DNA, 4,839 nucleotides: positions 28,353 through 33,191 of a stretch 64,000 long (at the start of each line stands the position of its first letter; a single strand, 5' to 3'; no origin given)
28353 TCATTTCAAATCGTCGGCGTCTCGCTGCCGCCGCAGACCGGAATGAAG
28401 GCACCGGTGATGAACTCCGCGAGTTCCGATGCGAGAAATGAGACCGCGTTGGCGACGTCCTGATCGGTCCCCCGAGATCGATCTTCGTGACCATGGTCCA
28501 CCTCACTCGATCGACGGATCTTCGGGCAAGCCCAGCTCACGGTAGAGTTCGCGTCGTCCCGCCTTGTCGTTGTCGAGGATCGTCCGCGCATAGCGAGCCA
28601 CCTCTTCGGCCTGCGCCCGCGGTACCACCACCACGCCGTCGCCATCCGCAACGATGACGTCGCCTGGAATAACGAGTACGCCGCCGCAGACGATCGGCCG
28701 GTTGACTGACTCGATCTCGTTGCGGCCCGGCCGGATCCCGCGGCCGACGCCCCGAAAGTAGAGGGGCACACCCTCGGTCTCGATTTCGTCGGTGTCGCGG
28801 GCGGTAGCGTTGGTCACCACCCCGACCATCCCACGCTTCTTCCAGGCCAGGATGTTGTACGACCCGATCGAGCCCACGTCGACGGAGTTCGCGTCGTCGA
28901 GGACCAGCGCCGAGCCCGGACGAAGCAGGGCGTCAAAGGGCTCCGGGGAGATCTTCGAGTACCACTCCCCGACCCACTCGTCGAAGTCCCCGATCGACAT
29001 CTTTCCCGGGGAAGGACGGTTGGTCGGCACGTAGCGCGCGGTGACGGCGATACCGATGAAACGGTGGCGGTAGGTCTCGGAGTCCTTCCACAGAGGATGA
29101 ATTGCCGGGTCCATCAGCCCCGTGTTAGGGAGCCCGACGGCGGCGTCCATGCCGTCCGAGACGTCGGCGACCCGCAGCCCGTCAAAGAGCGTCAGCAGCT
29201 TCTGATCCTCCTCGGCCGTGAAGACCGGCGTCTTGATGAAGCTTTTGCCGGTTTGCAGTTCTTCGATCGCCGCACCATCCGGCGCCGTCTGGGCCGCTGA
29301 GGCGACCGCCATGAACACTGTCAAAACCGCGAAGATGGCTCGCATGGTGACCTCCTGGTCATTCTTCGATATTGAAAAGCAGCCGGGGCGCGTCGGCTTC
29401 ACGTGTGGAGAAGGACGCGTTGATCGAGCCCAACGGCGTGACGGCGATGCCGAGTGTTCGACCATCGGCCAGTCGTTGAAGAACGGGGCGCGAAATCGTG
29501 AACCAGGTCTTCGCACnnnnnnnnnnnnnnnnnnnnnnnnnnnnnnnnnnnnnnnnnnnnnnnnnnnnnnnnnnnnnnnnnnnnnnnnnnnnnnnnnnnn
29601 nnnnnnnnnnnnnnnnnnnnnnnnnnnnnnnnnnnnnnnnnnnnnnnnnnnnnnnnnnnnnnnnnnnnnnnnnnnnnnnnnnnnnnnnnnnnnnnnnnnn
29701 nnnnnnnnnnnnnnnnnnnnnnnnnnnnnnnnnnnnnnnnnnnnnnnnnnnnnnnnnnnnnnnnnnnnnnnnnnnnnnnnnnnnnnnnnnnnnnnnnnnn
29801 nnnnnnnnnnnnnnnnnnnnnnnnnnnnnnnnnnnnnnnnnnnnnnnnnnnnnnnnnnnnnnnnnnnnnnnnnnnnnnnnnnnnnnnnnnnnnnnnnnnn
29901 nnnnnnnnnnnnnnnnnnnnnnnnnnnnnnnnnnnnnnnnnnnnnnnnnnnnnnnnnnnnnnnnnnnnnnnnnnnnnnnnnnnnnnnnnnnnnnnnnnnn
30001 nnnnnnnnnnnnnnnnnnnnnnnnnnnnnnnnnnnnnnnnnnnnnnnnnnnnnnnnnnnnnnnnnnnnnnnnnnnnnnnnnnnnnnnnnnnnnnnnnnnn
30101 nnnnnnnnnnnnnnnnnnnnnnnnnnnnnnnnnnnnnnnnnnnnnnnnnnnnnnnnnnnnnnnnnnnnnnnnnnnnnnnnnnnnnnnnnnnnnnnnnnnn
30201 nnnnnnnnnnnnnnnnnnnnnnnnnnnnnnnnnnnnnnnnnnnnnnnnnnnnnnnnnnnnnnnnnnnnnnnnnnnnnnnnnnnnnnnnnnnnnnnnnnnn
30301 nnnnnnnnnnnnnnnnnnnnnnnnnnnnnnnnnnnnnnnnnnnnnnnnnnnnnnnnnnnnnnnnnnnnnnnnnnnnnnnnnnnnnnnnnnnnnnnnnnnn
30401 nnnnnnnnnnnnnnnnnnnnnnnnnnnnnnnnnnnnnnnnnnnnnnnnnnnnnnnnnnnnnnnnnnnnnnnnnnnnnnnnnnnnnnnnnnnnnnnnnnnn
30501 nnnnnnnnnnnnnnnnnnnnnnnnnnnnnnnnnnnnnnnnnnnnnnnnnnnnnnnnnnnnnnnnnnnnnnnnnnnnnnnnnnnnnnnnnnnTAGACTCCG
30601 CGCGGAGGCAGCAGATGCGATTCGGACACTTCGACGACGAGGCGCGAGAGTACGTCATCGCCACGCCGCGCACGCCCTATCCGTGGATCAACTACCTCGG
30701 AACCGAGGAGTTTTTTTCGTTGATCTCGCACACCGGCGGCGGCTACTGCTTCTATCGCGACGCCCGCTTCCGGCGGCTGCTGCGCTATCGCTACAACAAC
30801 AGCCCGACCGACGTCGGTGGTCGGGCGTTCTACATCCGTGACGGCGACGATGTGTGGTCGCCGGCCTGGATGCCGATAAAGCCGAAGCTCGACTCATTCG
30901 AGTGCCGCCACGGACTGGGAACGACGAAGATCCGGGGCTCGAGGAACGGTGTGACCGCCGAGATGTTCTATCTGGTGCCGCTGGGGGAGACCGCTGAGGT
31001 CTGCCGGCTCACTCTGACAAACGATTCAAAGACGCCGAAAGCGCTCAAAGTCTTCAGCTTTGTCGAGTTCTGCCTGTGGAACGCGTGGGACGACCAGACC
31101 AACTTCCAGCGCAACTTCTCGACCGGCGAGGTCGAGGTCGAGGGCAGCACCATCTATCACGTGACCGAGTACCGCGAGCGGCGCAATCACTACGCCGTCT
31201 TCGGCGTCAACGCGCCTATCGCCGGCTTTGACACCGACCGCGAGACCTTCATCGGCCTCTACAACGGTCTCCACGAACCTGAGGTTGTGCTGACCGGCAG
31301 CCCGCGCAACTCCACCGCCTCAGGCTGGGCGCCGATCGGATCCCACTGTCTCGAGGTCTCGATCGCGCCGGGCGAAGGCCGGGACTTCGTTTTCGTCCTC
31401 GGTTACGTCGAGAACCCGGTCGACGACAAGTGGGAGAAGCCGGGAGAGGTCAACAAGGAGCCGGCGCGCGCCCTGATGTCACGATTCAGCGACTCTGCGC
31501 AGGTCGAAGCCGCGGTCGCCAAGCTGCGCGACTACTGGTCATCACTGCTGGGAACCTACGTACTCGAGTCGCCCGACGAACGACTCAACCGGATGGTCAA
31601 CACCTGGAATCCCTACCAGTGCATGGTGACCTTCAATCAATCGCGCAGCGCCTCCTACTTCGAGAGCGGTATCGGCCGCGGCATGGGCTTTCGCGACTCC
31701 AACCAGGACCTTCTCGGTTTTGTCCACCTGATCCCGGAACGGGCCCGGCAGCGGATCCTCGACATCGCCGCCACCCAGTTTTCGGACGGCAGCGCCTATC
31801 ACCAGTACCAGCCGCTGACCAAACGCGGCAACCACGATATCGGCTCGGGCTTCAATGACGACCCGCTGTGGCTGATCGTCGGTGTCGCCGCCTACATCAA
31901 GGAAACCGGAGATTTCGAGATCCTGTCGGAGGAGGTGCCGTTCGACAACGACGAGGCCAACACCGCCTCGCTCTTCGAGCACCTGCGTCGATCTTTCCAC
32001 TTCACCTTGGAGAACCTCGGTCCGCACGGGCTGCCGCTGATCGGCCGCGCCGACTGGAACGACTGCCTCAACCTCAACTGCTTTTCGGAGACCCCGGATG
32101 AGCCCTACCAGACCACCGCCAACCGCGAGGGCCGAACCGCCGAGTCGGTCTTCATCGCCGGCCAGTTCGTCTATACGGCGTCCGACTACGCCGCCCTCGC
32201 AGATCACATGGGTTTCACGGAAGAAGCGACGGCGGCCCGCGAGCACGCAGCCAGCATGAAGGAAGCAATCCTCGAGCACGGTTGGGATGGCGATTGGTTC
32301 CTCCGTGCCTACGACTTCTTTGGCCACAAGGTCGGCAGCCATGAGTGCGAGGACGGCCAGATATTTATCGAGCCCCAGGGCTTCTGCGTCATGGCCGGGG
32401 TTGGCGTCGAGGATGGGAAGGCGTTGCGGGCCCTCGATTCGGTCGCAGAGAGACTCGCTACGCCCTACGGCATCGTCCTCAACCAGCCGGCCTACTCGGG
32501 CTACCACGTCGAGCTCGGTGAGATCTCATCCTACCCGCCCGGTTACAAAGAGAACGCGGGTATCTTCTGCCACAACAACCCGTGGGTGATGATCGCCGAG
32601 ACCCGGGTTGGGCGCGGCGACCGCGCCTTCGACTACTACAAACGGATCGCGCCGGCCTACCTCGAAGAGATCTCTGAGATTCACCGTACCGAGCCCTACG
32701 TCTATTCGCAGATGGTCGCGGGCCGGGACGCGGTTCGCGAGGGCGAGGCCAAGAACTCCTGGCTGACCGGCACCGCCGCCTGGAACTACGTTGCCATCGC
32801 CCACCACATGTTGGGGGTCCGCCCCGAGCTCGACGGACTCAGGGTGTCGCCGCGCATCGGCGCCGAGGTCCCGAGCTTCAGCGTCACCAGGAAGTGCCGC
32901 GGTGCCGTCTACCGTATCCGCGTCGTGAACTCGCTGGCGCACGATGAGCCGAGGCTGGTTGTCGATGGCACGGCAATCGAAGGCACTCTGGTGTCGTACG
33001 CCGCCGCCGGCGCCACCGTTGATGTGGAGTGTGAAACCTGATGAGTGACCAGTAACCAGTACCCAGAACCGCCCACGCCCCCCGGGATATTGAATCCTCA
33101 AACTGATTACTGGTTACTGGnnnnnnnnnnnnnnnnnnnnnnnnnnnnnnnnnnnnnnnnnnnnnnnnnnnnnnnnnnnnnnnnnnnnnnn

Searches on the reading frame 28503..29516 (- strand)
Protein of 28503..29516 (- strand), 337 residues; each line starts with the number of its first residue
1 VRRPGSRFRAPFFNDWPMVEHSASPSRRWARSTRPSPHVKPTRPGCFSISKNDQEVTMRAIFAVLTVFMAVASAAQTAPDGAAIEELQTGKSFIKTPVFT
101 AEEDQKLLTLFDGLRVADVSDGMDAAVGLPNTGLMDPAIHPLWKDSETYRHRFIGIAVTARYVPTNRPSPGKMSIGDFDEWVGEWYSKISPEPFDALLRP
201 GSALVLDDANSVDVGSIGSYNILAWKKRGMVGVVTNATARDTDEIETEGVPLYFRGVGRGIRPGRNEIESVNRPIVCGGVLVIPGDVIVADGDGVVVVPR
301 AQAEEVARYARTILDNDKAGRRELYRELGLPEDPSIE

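Call 101: search_protein_families(library=pfam, proteins=[window:28503-29516:-], max_evalue=0.000001)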
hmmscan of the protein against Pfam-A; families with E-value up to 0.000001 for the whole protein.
window:28503-29516:- (337 aa): 1 family
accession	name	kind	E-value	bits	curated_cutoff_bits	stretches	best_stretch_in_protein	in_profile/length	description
PF03737.21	RraA-like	-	3.1e-21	76.6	24.5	1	117-297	2-152/152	Aldolase/RraA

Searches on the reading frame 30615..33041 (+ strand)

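Call 49: search_protein_families(library=pfam, proteins=[window:30615-33041:+], max_evalue=0.00001)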
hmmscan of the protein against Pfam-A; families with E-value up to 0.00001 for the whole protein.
window:30615-33041:+ (808 aa): 2 families
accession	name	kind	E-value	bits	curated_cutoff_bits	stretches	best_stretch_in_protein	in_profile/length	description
PF17167.11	Glyco_hydro_94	-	1.1e-171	571.7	27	1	307-734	1-420/420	Glycosyl hydrolase 94 superfamily, catalytic domain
PF06165.18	GH94_b-supersand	-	1.8e-82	277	23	1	21-263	1-251/251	Glycosyl hydrolase 94, supersandwich domain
